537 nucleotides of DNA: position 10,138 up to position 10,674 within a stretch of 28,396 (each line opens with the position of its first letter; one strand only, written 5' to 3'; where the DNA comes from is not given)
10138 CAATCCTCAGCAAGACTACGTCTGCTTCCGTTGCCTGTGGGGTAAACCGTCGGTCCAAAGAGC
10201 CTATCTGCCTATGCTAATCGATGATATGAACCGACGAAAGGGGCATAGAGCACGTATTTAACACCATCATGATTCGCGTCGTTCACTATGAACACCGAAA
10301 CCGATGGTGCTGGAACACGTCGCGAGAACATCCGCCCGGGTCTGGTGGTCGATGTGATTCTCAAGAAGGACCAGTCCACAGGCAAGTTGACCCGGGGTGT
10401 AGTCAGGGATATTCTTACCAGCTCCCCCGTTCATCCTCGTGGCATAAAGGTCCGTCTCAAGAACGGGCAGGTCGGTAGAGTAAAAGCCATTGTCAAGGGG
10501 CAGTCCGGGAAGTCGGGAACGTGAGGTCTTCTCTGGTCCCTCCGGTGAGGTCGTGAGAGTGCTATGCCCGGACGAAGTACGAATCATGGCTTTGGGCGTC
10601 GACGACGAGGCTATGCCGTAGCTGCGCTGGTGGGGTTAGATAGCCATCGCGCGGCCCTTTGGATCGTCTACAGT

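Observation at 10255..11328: ywbE followed by a Pelota/aRF1-like protein lacking its N-domain: candidate split ribosome-rescue module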

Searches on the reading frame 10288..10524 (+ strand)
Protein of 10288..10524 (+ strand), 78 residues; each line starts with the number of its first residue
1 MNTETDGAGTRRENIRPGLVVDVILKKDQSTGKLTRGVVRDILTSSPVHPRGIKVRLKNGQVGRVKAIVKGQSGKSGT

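Call 3: search_protein_families(library=pfam, proteins=[window:10288-10524:+], max_evalue=1)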
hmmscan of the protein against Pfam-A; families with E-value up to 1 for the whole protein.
window:10288-10524:+ (78 aa): 1 family
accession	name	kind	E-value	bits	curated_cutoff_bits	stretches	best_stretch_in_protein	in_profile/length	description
PF09962.14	DUF2196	-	1.6e-29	102.1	25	1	9-68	2-61/61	Uncharacterized conserved protein (DUF2196)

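Call 4: search_protein_families(library=ncbifam, proteins=[window:10288-10524:+], max_evalue=1)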
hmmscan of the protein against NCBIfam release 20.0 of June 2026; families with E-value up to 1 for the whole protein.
window:10288-10524:+ (78 aa): 1 family
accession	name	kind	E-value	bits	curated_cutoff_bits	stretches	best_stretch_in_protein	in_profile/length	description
TIGR03833.1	TIGR03833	hypoth_equivalog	3.9e-30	103.7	63.4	1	9-69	2-62/62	YwbE family protein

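Call 23: find_homologous_proteins(query=window:10288-10524:+)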
Query window:10288-10524:+ (78 aa): 2320 proteins with E <= 0.001 among 2320 candidates; the best 120 are listed. Only proteins of 42 to 137 residues were searched: fused or split forms outside these lengths cannot appear, so this answer is no evidence that the protein stands alone or is whole; lengths 'longer' or 'shorter' looks for them.
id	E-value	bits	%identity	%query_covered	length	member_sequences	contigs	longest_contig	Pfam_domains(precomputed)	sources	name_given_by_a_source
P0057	1.3e-40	154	99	100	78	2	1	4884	PF09962.15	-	-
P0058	1.4e-34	135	86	99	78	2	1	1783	PF09962.15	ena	-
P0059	1.7e-34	135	87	99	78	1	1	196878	PF09962.15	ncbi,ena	-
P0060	6.2e-34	133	86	99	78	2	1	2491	PF09962.15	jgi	jgi:uncharacterized repeat protein (TIGR03833 family)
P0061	7.8e-34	133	86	100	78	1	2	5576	PF09962.15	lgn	-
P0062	1.6e-33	132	83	100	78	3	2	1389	PF09962.15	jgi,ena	-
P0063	2.9e-33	131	84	99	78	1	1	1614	PF09962.15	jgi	jgi:uncharacterized repeat protein (TIGR03833 family)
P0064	1.2e-32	129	84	99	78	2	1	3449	PF09962.15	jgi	jgi:uncharacterized repeat protein (TIGR03833 family)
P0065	1.7e-32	128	83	100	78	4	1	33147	PF09962.15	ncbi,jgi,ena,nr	ncbi:MAG: YwbE family protein [Candidatus Thorarchaeota archaeon]|nr:MAG: YwbE family protein [Candi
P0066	1.9e-32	128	83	99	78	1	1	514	PF09962.15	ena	-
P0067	4.6e-32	127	82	100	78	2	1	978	PF09962.15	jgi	jgi:uncharacterized repeat protein (TIGR03833 family)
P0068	8.3e-32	126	82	99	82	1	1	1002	PF09962.15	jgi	jgi:uncharacterized repeat protein (TIGR03833 family)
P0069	8.8e-32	126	84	96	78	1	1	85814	PF09962.15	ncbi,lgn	-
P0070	1.5e-31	125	84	96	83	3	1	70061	PF09962.15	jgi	-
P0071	1.6e-31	125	83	96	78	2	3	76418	PF09962.15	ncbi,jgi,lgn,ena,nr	ncbi:MAG: YwbE family protein [Candidatus Thorarchaeota archaeon]|nr:MAG: YwbE family protein [Candi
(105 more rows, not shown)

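Call 25: search_solved_structures(query=window:10288-10524:+, max_evalue=10, show_alignments=2)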
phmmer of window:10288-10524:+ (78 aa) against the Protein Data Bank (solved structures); distinct sequences matched with E-value up to 10: 1.
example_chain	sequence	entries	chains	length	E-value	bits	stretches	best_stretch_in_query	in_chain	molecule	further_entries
5myj_BX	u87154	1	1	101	0.73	13.8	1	24-66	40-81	50S ribosomal protein L24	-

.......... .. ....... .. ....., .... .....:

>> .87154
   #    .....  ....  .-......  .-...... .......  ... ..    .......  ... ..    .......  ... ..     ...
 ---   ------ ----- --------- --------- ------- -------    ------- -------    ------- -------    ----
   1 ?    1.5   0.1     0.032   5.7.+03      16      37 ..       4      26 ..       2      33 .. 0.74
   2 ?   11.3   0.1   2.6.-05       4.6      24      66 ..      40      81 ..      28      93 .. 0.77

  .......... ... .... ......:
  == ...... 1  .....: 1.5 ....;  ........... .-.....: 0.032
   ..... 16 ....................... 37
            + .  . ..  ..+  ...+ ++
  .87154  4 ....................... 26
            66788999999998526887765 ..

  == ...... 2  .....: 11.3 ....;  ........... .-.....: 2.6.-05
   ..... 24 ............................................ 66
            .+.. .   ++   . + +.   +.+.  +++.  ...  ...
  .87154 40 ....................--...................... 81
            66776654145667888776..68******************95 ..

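Call 41: predict_structure(alignment_id=A2)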
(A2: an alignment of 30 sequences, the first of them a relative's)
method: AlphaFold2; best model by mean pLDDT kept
length: 78 residues; sequences in the alignment: 30
mean_pLDDT: 84.0   pTM: 0.70
mean pLDDT of the five models: 84.0, 83.2, 81.9, 81.5, 79.7
residues with pLDDT >= 90: 52; 70-90: 11; 50-70: 5; < 50: 10
segments of 3 or more residues with pLDDT < 50: 1-3, 72-78
pLDDT, mean of each block of 10 residues (from residue 1): 62 92 93 94 93 95 90 44
secondary structure, 60 per line:
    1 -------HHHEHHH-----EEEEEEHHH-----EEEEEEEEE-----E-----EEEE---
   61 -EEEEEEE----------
elements in order: E20-25 E34-42 E54-57 E62-68

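Call 45: fold_search(library=pdb, model_id=the predicted structure)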
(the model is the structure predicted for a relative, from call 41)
No match with E <= 0.001 here; weaker rows may still be real.
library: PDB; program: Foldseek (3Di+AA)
matches with E <= 10: 500; with E <= 0.001: 0
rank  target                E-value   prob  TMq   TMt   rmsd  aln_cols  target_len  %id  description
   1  8jvz_A                9.9e-02  0.44  0.32  0.42   4.8        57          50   28  Crystal structure of the circular-permutated protein mkaL2_v1_SH3 (released 2024-07-03)
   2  4a54_MODEL_1_A        1.2e-01  0.20  0.28  0.24   6.7        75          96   21  Structural basis of the Dcp1:Dcp2 mRNA decapping complex activation by Edc3 and Scd6 (released 2012-02-01)
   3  6nnb_MODEL_1_A        1.5e-01  0.75  0.40  0.49   3.8        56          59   18  Solution structure of the Tudor domain of PSHCP (released 2019-08-21)
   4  9f0y_H                1.5e-01  0.54  0.34  0.07   5.1        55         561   22  CryoEM structure of the F plasmid relaxosome with TraI in its TE mode, derived from the ss-27_+8ds+9_+143-R Locally-re (released 2025-06-04)
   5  3ntk_B                1.6e-01  0.77  0.41  0.22   4.5        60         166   10  Crystal structure of Tudor (released 2010-09-15)
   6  4a53_MODEL_1_A        1.6e-01  0.20  0.28  0.20   6.6        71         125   22  Structural basis of the Dcp1:Dcp2 mRNA decapping complex activation by Edc3 and Scd6 (released 2012-02-01)
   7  2gfa_B                1.7e-01  0.15  0.26  0.19  14.4        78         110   18  double tudor domain complex structure (released 2006-05-02)
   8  4l0j                  1.7e-01  0.51  0.34  0.16   5.2        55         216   22  Structure of a translocation signal domain mediating conjugative transfer by type IV secretion systems (released 2013-06-19)
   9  9f12_H                1.7e-01  0.51  0.34  0.07   5.1        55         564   22  CryoEM structure of the F plasmid relaxosome with oriT DNA ss-27_-3ds-2_+143 and TraI its TE mode, derived from ss-27_ (released 2025-06-04)
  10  6jie_A                1.8e-01  0.30  0.30  0.30   5.4        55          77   16  YaeO bound to Magnesium from Vibrio cholerae O395 (released 2019-12-11)
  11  6hq9_B                1.9e-01  0.51  0.34  0.42   4.4        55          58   18  Crystal structure of the Tudor domain of human ERCC6-L2 (released 2018-10-17)
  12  2e10_A                2.2e-01  0.33  0.31  0.14   4.6        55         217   20  Crystal Structure Of Biotin Protein Ligase From Pyrococcus Horikoshii, Mutation R51A (released 2007-04-16)
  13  2e5q_MODEL_1_A        2.2e-01  0.57  0.40  0.46   4.4        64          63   14  Solution structure of the TUDOR domain of PHD finger protein 19, isoform b [Homo sapiens] (released 2007-06-26)
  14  9f10_H                2.2e-01  0.44  0.34  0.07   5.2        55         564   22  CryoEM structure of the F plasmid relaxosome with TraI in its TE mode, without accessory protein TraM. Derived from th (released 2025-06-04)
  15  4nl3_B                2.3e-01  0.18  0.29  0.31   5.7        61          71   20  Crystal Structure of Listeria monocytogenes Hfq in complex with U6 RNA (released 2014-09-10)
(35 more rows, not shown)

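Call 67: find_homologous_proteins(query=window:10288-10524:+, lengths=longer)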
Query window:10288-10524:+ (78 aa): 140 proteins with E <= 0.001 among 238 candidates; the best 120 are listed. Only proteins of 138 to 2000 residues were searched; long proteins share words by chance and can crowd out relatives, so finding none is weak evidence.
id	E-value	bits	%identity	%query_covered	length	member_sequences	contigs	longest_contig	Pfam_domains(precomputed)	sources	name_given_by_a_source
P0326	5.6e-27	111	76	96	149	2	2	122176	PF09962.15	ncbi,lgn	-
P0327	1.7e-20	90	70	90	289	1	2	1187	PF09962.15,PF01323.27,PF13462.13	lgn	-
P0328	5.8e-20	89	68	83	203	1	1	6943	PF14206.12,PF09962.15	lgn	-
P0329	5.9e-20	89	66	90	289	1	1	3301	PF09962.15,PF13743.13,PF01323.27,PF13462.13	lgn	-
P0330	9.2e-20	88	69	90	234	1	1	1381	PF14206.12,PF09962.15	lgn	-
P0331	4.2e-19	86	69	83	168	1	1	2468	PF09962.15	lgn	-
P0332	5.1e-19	86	66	87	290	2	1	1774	PF09962.15,PF01323.27,PF13462.13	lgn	-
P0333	1.0e-18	85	66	83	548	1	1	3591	PF09962.15,PF01323.27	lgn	-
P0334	1.2e-18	84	75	78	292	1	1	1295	PF09962.15,PF13743.13,PF01323.27,PF13462.13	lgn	-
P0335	1.5e-18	84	71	81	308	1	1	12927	PF09962.15,PF01323.27,PF13462.13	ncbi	-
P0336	1.5e-18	84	68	79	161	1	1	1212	PF14206.12,PF09962.15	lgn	-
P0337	6.3e-18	82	64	86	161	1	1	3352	PF09962.15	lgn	-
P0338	7.5e-18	82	64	82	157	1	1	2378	PF09962.15,PF01541.31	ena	-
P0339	8.6e-18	82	72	78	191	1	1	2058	PF09962.15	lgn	-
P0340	2.0e-17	81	67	86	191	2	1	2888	PF14206.12,PF09962.15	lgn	-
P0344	2.8e-17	80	68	79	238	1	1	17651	PF09962.15,PF00293.35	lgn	-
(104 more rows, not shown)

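Call 80: search_protein_families(library=pfam, proteins=[P0326, P0344, P0328], max_evalue=0.001)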
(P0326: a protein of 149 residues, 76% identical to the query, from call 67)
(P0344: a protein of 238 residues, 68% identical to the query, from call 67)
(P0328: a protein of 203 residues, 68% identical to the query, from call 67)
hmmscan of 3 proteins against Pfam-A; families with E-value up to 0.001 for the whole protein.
P0326 (149 aa): 1 family
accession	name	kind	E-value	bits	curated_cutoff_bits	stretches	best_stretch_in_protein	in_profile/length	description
PF09962.14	DUF2196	-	4.9e-26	90.9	25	1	80-139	2-61/61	Uncharacterized conserved protein (DUF2196)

P0344 (238 aa): 3 families
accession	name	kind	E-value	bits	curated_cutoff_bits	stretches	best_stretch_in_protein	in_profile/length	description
PF09962.14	DUF2196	-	1.5e-29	102.2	25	1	177-236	2-61/61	Uncharacterized conserved protein (DUF2196)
PF00293.34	NUDIX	-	4.4e-11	43.4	21.1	1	21-137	3-125/134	NUDIX domain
PF13869.12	NUDIX_2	-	9.8e-05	22.3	27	1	16-72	38-96/188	Nucleotide hydrolase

P0328 (203 aa): 2 families
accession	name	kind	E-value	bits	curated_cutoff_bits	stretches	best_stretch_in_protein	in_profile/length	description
PF14206.11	Cys_rich_CPCC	-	2.2e-30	104.7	24.5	1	130-201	2-73/75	Cysteine-rich CPCC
PF09962.14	DUF2196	-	3e-28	98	25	1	11-71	1-61/61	Uncharacterized conserved protein (DUF2196)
